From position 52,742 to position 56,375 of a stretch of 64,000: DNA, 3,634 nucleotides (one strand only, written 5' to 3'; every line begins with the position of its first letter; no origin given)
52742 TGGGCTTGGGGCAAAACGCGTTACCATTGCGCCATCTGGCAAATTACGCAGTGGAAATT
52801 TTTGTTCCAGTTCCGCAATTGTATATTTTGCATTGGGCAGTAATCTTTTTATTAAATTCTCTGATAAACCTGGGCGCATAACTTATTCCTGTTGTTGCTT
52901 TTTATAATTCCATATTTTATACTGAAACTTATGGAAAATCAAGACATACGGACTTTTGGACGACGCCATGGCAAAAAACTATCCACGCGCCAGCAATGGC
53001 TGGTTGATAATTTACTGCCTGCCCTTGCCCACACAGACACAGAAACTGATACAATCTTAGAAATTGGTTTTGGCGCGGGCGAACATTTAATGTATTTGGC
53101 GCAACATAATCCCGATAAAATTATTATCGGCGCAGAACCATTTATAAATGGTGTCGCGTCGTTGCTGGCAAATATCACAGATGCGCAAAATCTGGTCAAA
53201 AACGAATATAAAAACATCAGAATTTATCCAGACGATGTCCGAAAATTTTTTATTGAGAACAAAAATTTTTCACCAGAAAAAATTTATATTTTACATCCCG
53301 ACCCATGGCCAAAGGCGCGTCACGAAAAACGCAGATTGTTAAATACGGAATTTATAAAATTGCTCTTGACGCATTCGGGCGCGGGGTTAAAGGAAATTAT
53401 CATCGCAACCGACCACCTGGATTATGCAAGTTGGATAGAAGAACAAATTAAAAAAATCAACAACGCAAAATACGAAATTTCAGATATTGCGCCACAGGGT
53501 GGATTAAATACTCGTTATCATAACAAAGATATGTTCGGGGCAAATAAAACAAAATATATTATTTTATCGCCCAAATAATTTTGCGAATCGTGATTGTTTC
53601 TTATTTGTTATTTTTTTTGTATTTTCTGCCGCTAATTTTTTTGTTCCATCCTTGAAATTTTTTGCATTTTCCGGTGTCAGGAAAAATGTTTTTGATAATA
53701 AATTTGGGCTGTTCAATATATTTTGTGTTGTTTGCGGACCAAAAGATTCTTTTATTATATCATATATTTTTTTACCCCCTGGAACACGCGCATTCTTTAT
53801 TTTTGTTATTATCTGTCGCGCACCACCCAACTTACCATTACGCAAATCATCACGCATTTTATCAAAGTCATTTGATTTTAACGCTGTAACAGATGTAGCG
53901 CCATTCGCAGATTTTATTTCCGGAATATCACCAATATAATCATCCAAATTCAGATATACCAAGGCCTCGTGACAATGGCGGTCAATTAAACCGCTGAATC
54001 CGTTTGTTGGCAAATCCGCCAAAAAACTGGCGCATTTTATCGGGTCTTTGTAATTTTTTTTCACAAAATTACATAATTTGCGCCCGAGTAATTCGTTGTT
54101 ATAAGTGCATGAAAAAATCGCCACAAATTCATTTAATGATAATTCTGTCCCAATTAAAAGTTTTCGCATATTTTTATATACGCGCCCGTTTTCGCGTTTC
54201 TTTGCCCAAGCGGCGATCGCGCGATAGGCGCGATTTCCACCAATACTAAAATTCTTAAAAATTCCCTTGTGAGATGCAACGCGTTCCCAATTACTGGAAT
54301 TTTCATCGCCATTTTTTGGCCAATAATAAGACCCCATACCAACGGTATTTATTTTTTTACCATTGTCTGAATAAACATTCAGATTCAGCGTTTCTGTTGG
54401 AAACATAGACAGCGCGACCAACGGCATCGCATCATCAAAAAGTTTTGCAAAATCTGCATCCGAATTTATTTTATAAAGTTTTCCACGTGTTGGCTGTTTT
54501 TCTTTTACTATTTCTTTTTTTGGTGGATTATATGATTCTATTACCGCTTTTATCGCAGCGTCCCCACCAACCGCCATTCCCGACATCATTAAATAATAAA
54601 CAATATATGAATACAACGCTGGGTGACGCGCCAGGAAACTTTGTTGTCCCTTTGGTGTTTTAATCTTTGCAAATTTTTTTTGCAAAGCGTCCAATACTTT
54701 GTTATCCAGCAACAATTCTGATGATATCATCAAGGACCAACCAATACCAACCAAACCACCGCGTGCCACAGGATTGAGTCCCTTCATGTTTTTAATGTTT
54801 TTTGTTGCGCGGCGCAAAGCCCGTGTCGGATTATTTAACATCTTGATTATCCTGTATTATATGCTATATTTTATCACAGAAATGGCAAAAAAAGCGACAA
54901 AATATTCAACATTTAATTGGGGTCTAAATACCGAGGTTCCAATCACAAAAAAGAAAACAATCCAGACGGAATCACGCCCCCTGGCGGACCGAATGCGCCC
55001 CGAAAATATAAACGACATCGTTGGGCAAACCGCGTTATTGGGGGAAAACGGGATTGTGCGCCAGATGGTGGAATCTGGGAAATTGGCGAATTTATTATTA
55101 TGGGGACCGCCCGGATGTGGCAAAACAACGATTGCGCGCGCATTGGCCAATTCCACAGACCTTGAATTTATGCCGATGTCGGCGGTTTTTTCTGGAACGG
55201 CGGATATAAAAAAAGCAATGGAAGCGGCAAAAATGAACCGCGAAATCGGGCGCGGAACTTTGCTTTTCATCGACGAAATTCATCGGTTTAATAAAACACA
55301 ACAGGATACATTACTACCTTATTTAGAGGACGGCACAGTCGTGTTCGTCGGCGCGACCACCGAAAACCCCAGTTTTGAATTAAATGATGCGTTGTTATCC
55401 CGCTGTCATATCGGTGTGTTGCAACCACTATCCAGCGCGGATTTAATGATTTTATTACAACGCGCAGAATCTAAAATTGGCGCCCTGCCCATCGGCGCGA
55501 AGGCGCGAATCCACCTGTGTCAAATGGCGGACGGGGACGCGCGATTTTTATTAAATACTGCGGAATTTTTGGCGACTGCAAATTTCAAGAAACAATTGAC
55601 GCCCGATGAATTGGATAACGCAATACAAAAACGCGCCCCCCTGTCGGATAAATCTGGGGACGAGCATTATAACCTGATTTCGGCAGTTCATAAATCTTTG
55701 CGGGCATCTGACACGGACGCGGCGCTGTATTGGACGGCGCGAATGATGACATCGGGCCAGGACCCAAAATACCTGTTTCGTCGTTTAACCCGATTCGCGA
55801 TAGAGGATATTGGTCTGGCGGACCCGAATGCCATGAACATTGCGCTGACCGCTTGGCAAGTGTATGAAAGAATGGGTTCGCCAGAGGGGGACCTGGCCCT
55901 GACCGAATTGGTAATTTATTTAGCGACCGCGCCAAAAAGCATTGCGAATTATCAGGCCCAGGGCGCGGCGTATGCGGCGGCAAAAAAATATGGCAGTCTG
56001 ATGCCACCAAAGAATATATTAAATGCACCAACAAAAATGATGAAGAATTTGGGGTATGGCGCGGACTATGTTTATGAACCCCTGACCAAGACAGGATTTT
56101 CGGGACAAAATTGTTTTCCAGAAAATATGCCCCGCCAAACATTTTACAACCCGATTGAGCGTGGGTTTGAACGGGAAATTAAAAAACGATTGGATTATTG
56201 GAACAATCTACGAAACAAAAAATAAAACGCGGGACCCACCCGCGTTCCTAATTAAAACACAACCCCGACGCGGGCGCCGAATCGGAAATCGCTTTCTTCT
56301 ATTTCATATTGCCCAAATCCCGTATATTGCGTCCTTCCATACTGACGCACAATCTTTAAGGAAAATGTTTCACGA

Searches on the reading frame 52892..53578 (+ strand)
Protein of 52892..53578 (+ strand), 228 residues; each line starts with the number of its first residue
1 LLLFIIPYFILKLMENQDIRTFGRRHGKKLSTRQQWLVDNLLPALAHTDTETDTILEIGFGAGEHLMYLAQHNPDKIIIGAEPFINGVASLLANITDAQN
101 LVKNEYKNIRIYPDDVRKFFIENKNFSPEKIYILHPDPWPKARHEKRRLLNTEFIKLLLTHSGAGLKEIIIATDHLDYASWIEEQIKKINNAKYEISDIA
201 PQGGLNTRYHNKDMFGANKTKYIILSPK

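Call 99: search_protein_families(library=pfam, proteins=[window:52892-53578:+], max_evalue=0.001)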
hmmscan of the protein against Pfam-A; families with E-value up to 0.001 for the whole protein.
window:52892-53578:+ (228 aa): 1 family
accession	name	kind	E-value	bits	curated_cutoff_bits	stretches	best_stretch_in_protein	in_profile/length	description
PF02390.23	Methyltransf_4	-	3.2e-29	102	24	1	54-195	4-139/173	Putative methyltransferase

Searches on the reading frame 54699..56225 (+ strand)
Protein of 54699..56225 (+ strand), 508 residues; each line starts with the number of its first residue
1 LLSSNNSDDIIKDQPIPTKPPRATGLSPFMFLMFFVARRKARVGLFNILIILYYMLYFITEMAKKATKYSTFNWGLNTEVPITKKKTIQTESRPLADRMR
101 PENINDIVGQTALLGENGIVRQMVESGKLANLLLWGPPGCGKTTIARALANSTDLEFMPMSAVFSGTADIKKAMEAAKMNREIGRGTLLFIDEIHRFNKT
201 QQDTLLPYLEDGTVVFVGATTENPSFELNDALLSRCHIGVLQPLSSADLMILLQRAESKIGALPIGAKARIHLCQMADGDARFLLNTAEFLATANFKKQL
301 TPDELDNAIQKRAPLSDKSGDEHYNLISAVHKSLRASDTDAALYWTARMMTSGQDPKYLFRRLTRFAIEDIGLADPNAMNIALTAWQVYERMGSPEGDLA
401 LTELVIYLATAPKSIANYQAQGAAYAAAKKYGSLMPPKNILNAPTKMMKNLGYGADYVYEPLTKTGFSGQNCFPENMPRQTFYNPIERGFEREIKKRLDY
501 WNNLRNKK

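Call 99: search_protein_families(library=pfam, proteins=[window:54699-56225:+], max_evalue=0.001)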
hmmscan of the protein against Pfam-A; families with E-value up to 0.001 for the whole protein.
window:54699-56225:+ (508 aa): 17 families
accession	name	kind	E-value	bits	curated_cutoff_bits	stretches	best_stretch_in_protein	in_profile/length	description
PF12002.13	MgsA_C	-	1e-57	195.1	27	1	337-501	2-166/167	MgsA AAA+ ATPase C terminal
PF16193.11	AAA_assoc_2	-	1.3e-20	73.8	34.3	1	264-335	6-81/81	AAA C-terminal domain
PF00004.35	AAA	-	1.2e-18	68.2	21.2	1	132-240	1-127/131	ATPase family associated with various cellular activities (AAA)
PF05496.18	RuvB_N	-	2.4e-15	57.1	27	1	99-219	1-119/159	Holliday junction DNA helicase RuvB P-loop domain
PF07728.20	AAA_5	-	2.6e-10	40.9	22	1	131-220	1-101/139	AAA domain (dynein-related subfamily)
PF00158.32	Sigma54_activat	-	5.6e-07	29.8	20.2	1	130-223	23-131/168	Sigma-54 interaction domain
PF14532.12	Sigma54_activ_2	-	1.2e-06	29.3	25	1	129-217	21-104/138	Sigma-54 interaction domain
PF06068.19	TIP49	-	1.9e-06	27.7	23.8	1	104-173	23-96/347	TIP49 P-loop domain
PF01078.27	Mg_chelatase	-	3.6e-06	27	20.3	0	130-150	23-43/207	Magnesium chelatase, subunit ChlI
PF13173.12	AAA_14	-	6.8e-06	26.6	27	1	132-247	5-126/129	AAA domain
PF13191.12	AAA_16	-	8e-06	26.9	32.6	0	124-152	19-47/167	AAA ATPase domain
PF13604.12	AAA_30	-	3.5e-05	24.1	27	0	119-225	9-130/191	AAA domain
PF13401.12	AAA_22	-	4.9e-05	24.1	27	0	132-182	8-53/130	AAA domain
PF07724.20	AAA_2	-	0.00011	22.8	27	1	129-214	3-104/166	AAA domain (Cdc48 subfamily)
PF05673.19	DUF815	-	0.00013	21.7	23.8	1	95-195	21-117/249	Protein of unknown function (DUF815)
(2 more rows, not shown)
